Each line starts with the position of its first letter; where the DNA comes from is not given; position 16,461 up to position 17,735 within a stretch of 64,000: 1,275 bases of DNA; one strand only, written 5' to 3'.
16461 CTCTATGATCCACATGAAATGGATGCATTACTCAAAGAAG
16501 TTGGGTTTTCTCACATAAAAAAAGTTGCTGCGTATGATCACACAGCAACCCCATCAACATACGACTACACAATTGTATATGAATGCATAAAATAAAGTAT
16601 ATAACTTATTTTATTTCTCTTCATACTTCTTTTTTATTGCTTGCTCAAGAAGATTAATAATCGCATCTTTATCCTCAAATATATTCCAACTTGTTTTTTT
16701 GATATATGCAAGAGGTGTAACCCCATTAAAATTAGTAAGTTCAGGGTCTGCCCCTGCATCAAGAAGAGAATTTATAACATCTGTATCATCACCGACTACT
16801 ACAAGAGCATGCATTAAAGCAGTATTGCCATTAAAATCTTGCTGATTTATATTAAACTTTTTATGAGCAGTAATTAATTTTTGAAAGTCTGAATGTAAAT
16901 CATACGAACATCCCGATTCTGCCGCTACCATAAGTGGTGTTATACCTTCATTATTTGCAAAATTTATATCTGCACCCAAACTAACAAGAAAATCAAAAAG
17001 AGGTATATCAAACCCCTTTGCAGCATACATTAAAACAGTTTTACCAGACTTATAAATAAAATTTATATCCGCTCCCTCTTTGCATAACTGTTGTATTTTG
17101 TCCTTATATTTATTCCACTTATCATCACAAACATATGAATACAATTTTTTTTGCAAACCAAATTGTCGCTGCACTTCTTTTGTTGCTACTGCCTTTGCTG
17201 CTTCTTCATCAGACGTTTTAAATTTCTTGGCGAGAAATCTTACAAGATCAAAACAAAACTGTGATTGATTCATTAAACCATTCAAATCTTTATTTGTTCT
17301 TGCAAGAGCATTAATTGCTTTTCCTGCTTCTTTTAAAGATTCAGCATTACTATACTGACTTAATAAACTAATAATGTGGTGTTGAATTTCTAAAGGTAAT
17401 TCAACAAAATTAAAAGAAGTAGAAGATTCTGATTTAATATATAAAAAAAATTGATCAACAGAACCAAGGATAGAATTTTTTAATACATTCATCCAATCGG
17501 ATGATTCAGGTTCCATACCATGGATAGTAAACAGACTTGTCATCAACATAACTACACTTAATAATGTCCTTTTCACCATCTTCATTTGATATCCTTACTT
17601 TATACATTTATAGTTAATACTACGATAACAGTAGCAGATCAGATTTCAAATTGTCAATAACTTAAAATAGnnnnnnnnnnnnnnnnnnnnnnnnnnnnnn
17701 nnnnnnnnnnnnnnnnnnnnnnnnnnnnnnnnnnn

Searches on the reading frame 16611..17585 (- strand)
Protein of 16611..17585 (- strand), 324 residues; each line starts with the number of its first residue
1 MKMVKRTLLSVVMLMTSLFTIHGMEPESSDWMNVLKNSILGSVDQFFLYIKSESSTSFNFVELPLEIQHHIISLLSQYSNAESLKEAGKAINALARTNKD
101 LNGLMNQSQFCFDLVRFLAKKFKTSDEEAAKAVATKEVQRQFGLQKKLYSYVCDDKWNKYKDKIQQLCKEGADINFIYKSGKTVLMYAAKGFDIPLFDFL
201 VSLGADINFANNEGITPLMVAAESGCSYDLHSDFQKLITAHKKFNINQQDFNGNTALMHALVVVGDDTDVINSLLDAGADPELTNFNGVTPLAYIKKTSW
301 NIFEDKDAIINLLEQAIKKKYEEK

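Call 63: search_protein_families(library=pfam, proteins=[window:16611-17585:-], max_evalue=0.01)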
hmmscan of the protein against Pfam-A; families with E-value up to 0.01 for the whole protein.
window:16611-17585:- (324 aa): 5 families
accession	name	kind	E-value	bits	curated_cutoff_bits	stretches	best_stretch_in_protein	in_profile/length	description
PF12796.13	Ank_2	-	3.2e-24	85.8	27.3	3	196-284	12-89/90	Ankyrin repeats (3 copies)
PF00023.36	Ank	-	3.5e-13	49.4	21.1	1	252-285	1-32/33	Ankyrin repeat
PF13857.12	Ank_5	-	3.8e-09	37.2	27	1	240-294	4-55/56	Ankyrin repeats (many copies)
PF13606.12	Ank_3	-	6.2e-09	35.7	22.3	0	181-208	2-29/30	Ankyrin repeat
PF13637.12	Ank_4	-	1.1e-08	35.5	22.7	1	185-225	1-41/50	Ankyrin repeats (many copies)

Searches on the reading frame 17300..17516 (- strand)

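Call 88: search_protein_families(library=pfam, proteins=[window:17300-17516:-], max_evalue=10)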
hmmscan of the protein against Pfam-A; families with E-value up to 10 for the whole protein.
window:17300-17516:- (72 aa): 1 family
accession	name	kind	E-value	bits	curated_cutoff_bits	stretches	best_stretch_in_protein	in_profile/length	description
PF09372.15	PRANC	-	0.053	14.3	25.8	1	24-55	59-90/97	PRANC domain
